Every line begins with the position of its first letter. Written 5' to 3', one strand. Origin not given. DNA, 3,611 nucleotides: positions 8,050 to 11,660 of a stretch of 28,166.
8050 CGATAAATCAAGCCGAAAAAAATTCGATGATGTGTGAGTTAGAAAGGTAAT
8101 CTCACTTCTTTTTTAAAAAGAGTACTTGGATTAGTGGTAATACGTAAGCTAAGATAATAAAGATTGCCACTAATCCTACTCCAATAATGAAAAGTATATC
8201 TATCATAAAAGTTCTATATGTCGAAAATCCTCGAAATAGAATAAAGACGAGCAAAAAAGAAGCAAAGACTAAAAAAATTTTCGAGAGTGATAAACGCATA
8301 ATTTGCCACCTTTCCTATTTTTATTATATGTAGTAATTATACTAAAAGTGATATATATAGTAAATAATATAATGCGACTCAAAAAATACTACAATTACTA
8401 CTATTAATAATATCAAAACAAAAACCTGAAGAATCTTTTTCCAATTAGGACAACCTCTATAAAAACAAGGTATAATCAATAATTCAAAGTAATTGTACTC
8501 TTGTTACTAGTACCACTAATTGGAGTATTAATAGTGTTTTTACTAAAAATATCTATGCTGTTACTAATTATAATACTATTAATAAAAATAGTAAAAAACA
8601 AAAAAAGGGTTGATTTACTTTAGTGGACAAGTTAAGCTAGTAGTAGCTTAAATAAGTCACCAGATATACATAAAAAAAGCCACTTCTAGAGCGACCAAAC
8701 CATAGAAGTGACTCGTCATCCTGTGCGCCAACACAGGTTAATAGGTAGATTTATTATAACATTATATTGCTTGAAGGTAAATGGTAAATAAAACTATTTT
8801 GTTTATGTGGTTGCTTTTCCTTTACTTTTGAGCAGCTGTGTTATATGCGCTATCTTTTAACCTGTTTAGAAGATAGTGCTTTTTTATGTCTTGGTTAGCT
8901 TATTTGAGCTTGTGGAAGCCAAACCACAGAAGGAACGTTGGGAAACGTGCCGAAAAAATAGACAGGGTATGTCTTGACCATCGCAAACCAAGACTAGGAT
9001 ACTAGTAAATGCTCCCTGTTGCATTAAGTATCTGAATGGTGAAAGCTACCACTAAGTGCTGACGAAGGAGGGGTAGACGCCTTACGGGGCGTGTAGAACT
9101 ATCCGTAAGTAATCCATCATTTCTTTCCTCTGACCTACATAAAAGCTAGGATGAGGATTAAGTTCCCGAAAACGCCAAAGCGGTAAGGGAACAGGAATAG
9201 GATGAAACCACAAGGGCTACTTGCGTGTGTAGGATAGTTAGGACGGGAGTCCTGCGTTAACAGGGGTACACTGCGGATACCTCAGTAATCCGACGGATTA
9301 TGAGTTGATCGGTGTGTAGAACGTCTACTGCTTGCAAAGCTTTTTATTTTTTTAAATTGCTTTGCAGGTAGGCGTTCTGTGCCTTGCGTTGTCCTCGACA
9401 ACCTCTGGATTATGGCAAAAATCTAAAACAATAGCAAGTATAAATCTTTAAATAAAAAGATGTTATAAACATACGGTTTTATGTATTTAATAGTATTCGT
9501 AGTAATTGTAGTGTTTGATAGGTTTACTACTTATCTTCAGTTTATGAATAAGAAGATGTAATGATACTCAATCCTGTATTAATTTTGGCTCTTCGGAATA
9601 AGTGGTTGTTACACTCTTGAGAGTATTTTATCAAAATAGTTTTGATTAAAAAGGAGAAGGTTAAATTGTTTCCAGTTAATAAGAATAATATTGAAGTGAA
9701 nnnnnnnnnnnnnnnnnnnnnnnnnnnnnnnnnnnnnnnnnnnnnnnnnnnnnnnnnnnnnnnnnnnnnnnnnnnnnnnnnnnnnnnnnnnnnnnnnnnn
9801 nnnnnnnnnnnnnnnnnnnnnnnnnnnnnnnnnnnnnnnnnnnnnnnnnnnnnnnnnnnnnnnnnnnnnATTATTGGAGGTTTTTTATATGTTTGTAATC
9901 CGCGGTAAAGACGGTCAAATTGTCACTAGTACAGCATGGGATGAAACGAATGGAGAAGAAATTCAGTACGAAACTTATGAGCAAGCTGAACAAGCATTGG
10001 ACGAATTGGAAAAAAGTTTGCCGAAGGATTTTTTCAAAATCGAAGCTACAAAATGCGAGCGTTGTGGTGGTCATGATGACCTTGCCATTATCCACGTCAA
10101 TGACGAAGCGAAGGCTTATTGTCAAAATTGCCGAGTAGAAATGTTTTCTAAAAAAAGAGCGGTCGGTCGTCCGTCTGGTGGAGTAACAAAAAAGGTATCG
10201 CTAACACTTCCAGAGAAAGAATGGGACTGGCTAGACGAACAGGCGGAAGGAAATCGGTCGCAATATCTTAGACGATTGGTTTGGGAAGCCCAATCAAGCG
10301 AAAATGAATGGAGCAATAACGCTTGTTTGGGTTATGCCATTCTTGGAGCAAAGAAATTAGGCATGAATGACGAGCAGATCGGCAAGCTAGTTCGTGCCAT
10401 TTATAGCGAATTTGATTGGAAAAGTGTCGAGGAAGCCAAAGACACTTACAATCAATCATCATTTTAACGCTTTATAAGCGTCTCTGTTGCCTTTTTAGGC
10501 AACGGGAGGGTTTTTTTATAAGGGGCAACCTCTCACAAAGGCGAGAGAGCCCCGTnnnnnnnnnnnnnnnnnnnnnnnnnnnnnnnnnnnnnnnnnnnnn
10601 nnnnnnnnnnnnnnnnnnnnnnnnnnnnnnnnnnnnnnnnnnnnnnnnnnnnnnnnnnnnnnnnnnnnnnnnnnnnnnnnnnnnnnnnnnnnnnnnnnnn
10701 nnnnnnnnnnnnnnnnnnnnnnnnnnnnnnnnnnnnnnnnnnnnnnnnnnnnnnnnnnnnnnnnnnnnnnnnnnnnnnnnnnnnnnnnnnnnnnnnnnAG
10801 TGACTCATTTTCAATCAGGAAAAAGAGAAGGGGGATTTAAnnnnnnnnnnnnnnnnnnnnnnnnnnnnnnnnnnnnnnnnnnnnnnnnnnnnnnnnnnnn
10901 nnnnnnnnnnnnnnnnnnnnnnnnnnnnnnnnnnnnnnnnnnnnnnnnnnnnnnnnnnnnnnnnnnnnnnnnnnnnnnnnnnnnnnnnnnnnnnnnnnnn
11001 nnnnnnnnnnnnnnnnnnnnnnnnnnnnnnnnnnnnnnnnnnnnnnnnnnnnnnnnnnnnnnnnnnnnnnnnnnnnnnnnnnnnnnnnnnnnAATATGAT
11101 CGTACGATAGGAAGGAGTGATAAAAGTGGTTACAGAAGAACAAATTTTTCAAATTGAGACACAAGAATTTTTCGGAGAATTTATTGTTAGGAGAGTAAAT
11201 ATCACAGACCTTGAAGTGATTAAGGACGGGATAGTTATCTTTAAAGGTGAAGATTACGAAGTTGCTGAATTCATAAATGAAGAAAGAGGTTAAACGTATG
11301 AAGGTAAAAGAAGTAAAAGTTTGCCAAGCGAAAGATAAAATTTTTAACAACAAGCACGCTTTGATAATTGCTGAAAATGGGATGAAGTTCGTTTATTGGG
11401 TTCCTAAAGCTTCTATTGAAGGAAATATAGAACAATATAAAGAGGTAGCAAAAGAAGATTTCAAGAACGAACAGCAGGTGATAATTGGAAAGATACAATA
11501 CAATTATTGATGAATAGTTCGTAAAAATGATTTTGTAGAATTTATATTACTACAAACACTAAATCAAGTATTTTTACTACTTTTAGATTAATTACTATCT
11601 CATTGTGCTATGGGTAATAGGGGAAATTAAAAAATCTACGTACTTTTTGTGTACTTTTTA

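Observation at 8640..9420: ORF-free, GC-elevated, hairpin-dense island inside a 1.34 kb gene desert: large structured RNA, Rep-less origin or ssDNA signal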

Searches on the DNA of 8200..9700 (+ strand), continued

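Call 35: get_annotated_region(hit=H43, flank=6000)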
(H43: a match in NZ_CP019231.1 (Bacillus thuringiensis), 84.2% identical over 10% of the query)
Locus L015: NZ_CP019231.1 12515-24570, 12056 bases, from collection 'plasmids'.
description: Bacillus thuringiensis strain YGd22-03 plasmid pYGD30, complete sequence
organism: Bacillus thuringiensis (NCBI taxid 1428)
taxonomy: Bacteria; Bacillota; Bacilli; Bacillales; Bacillaceae; Bacillus; Bacillus thuringiensis
host: -; source: -; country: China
typing (MOB-suite, as given by PLSDB): non-mobilizable
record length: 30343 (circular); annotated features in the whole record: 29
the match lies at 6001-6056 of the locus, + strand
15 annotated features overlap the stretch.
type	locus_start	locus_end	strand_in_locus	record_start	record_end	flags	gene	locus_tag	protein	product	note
CDS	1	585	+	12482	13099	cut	-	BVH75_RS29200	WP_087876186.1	hypothetical protein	-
CDS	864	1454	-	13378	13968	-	-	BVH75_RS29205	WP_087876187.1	recombinase family protein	GO:0006310 - DNA recombination [Evidence IEA]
CDS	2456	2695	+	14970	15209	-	-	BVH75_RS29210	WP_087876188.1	hypothetical protein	-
CDS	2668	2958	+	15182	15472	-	-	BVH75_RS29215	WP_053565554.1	hypothetical protein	-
CDS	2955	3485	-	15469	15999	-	-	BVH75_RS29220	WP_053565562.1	helix-turn-helix domain-containing protein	GO:0006310 - DNA recombination [Evidence IEA]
CDS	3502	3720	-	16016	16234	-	-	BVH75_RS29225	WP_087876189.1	hypothetical protein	-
CDS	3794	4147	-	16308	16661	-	-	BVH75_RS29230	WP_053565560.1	hypothetical protein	-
CDS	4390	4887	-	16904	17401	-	-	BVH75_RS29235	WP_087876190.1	hypothetical protein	-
CDS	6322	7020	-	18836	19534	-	-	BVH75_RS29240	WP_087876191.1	Yip1 family protein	GO:0006888 - endoplasmic reticulum to Golgi vesicle-mediated transport [Evidence IEA]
CDS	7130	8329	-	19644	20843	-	-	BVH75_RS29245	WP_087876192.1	ABC transporter permease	-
CDS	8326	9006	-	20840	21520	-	-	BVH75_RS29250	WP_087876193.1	ABC transporter ATP-binding protein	-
CDS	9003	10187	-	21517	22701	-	-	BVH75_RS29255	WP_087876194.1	biotin/lipoyl-binding protein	-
CDS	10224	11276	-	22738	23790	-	-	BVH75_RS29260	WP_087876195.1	site-2 protease family protein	-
CDS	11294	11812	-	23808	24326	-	-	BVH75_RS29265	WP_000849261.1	stage II sporulation protein M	-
CDS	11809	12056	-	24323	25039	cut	-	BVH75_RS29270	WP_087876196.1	ABC transporter ATP-binding protein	-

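Call 59: search_rna_families(sources=[L004, L005, L013, L008, L002, L001, L031, L093, L024], threshold=gathering, show_alignments=2)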
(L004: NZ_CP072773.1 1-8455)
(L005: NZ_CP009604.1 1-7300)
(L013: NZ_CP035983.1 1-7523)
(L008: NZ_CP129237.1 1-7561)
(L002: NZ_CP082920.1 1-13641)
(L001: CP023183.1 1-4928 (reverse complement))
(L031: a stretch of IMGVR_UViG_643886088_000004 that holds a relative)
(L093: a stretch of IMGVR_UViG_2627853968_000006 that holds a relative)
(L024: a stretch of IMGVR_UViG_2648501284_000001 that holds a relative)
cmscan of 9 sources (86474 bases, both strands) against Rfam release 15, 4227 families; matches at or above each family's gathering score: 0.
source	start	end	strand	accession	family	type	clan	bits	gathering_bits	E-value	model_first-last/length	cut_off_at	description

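Call 108: build_rna_model(alignment_id=A6, structure=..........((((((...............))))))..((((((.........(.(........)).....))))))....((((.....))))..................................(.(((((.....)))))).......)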
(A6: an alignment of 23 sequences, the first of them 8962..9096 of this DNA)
Model R1 built from alignment A6 (23 sequences, 154 columns); structure: as given.
model positions 134; base pairs 24; branch points 3; effective number of sequences 1.98; information 0.59 bits per position. Calibrated on 0.2 Mb of random sequence (short: E-values are rough).
structure used (alignment columns):
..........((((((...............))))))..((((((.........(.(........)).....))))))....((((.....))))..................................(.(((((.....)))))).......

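Call 109: search_with_rna_model(model_id=R1, sources=[window, L016, L017, L123, L124, L004, L005, L006, L007, L008, L009, L010, L011, L012, L013, L015, L049, L093, L089, L042, L028, L108, L078, L100, L032, L092, L014, L020, L024, L129, L143, L136], max_evalue=1, make_alignment=true)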
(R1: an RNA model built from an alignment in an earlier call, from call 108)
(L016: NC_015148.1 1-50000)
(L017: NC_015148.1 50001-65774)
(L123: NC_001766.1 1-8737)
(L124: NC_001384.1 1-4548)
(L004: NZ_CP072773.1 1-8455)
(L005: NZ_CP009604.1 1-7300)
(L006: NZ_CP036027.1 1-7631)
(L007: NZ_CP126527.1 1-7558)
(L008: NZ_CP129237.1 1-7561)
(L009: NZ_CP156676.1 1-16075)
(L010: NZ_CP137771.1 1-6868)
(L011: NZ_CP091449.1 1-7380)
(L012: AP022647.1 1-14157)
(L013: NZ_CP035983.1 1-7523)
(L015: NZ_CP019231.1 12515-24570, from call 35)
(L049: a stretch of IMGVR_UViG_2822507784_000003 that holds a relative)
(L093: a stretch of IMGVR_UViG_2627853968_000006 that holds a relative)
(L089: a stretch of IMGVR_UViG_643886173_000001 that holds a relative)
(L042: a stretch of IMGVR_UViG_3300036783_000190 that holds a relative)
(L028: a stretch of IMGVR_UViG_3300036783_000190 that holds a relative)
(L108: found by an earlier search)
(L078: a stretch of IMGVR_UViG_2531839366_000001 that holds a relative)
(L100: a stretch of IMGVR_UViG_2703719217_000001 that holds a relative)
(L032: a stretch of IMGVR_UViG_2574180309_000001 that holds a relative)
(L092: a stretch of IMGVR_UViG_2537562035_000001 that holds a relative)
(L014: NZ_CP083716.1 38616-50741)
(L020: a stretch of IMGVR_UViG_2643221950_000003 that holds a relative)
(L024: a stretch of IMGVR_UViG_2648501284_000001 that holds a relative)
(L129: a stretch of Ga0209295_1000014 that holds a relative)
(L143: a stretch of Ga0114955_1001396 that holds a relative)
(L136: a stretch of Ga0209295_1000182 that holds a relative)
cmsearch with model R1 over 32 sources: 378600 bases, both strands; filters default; matches with E-value up to 1: 14.
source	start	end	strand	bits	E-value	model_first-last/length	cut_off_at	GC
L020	11056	11191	-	118.1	1.3e-30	1-134/134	no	0.47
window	8962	9096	+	117.3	2e-30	1-134/134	no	0.48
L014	5976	6111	+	117.1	2.4e-30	1-134/134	no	0.48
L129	1065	1200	+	115.3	7.2e-30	1-134/134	no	0.46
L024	477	623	-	107.7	9.7e-28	1-134/134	no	0.46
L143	8735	8867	-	82.9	8.2e-21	1-134/134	no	0.42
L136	181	313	+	82.9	8.2e-21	1-134/134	no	0.42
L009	2046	2145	+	45.5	2.1e-10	1-134/134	no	0.42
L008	7001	7100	-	43.4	8.1e-10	1-134/134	no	0.47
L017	15057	15185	+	35.7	1.1e-07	1-134/134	no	0.55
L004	4938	5029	+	19.4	0.004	1-134/134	no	0.54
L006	2766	2838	-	15.9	0.037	1-134/134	no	0.4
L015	5453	5525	+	15.9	0.037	1-134/134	no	0.4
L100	3857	3894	+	11.3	0.73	93-130/134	no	0.29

Alignment A7: 14 matches aligned to the model, 154 columns, each read 5' to 3' on its own strand. Consensus structure (alignment columns), stored with it:
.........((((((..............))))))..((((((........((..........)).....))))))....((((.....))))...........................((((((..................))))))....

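Call 111: search_with_rna_model(model_id=R1, source=L017, start=14400, end=15774, max_evalue=1, filters=off, show_alignments=2)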
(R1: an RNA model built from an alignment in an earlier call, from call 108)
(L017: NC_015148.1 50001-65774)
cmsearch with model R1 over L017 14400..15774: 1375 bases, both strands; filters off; matches with E-value up to 1: 2.
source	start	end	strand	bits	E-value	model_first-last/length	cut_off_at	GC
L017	15057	15185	+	35.7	4.1e-10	1-134/134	no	0.55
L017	14797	14874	-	4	0.28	1-134/134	no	0.32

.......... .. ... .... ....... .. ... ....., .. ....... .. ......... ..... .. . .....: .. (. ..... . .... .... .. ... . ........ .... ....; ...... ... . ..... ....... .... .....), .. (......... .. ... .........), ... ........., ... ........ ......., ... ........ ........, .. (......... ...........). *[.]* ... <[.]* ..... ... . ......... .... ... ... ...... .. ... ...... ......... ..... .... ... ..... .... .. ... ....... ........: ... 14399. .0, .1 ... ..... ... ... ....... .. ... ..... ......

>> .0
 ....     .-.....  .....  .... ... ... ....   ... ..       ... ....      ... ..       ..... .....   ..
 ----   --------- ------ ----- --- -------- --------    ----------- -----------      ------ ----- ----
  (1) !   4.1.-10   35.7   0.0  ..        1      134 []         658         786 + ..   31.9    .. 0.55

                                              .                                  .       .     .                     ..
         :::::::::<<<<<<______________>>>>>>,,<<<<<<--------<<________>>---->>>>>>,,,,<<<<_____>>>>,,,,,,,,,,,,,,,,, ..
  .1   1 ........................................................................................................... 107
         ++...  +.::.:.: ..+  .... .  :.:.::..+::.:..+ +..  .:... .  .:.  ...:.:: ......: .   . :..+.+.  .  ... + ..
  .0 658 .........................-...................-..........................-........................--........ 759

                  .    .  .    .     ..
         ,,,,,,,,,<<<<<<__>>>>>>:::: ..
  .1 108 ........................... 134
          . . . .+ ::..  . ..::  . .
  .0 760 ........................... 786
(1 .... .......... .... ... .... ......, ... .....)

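Call 124: search_with_rna_model(model_id=R1, sources=[window, L017, L144, L145, L146, L001, L002, L008, L009, L115, L120, L018, L131, L110, L132, L112, L121, L126, L135, L138, L113, L019, L130, L142, L023, L118, L111, L004], max_evalue=0.001, make_alignment=true)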
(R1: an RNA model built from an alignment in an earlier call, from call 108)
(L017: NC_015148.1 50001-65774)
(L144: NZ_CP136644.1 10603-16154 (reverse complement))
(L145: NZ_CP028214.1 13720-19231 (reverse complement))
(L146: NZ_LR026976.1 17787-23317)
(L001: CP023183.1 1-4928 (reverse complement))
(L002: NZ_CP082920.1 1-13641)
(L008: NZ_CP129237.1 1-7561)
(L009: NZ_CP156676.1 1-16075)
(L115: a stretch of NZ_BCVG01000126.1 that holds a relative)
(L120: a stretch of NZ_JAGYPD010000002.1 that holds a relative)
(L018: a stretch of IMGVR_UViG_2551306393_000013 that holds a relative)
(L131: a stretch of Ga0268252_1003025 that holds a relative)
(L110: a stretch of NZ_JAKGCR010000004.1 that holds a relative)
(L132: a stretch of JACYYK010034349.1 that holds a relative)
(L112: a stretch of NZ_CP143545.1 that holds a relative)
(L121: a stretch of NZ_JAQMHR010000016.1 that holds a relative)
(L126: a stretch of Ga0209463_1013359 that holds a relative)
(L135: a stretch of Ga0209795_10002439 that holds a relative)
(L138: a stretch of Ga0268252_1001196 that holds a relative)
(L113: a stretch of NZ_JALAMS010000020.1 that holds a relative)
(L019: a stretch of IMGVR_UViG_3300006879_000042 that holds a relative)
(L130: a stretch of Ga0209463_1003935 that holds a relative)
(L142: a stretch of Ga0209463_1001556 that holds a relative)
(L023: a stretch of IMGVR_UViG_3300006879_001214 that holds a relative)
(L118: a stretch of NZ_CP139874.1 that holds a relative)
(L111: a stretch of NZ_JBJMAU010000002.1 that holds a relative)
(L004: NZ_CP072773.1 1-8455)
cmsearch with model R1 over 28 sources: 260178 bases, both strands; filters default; matches with E-value up to 0.001: 27.
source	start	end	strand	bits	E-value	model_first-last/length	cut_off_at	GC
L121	2187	2323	-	137.8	2.8e-36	1-134/134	no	0.43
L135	8666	8798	-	137.1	4.3e-36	1-134/134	no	0.43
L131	6755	6887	+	134.7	2e-35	1-134/134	no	0.45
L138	9794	9926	-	134.6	2.1e-35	1-134/134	no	0.41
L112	1376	1508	-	133.3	5e-35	1-134/134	no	0.44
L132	7388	7521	-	131.5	1.6e-34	1-134/134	no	0.43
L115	387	521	-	129.5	5.7e-34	1-134/134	no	0.45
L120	2004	2140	-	129.3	6.2e-34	1-134/134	no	0.41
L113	2657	2794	-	128.8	8.6e-34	1-134/134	no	0.47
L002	5250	5379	+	126.8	3.1e-33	1-134/134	no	0.49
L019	8470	8603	-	124.7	1.2e-32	1-134/134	no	0.38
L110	5379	5517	-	123.7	2.4e-32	1-134/134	no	0.45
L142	6251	6386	+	120.3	2e-31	1-134/134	no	0.4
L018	862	997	-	118.2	8e-31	1-134/134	no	0.48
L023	1105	1236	+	117.4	1.3e-30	1-134/134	no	0.43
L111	2593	2726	-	117.2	1.5e-30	1-134/134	no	0.46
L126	1343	1478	-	116.8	1.9e-30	1-134/134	no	0.48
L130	844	981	-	110.1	1.4e-28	1-134/134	no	0.42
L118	7080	7214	-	106.6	1.4e-27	1-134/134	no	0.46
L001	4052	4189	+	98.5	2.5e-25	1-134/134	no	0.46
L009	2046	2145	+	45.5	1.4e-10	1-134/134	no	0.42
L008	7001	7100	-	43.4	5.6e-10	1-134/134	no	0.47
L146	2602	2726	+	38.1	1.7e-08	1-134/134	no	0.51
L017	15057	15185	+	35.7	7.7e-08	1-134/134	no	0.55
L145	2559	2692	+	34.1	2.1e-07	1-134/134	no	0.54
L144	2599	2721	+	30.9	1.6e-06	1-134/134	no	0.5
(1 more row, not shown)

Alignment A8: 27 matches aligned to the model, 177 columns, each read 5' to 3' on its own strand. Consensus structure (alignment columns), stored with it:
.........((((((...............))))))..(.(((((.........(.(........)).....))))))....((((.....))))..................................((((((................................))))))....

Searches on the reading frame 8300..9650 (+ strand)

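Call 53: search_protein_families(library=pfam, proteins=[L002:5887-6336:+], max_evalue=0.1)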
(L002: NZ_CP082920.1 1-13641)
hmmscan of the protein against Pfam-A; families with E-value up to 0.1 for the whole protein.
L002:5887-6336:+ (149 aa): 2 families
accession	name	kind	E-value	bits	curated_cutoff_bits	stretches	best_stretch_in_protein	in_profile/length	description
PF22699.1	GMIP-like_FCH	-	0.056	13.1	27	1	68-116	25-71/283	GEM-interacting protein-like, FCH domain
PF07374.17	DUF1492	-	0.08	13.6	21.5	0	76-122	46-91/100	Protein of unknown function (DUF1492)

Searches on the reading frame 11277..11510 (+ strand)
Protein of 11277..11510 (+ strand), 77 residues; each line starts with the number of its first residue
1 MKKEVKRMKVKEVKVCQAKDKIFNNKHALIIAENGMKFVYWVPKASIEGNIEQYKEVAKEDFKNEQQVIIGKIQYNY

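Call 16: search_protein_families(library=pfam, proteins=[window:11277-11510:+], max_evalue=0.01)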
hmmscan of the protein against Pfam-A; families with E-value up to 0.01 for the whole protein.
window:11277-11510:+ (77 aa): 1 family
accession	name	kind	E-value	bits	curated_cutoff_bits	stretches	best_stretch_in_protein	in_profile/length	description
PF25128.1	HRDE1_NRDE3_N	-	0.0082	16.5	32.3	1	13-73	83-142/158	HRDE1/NRDE-3, N-terminal domain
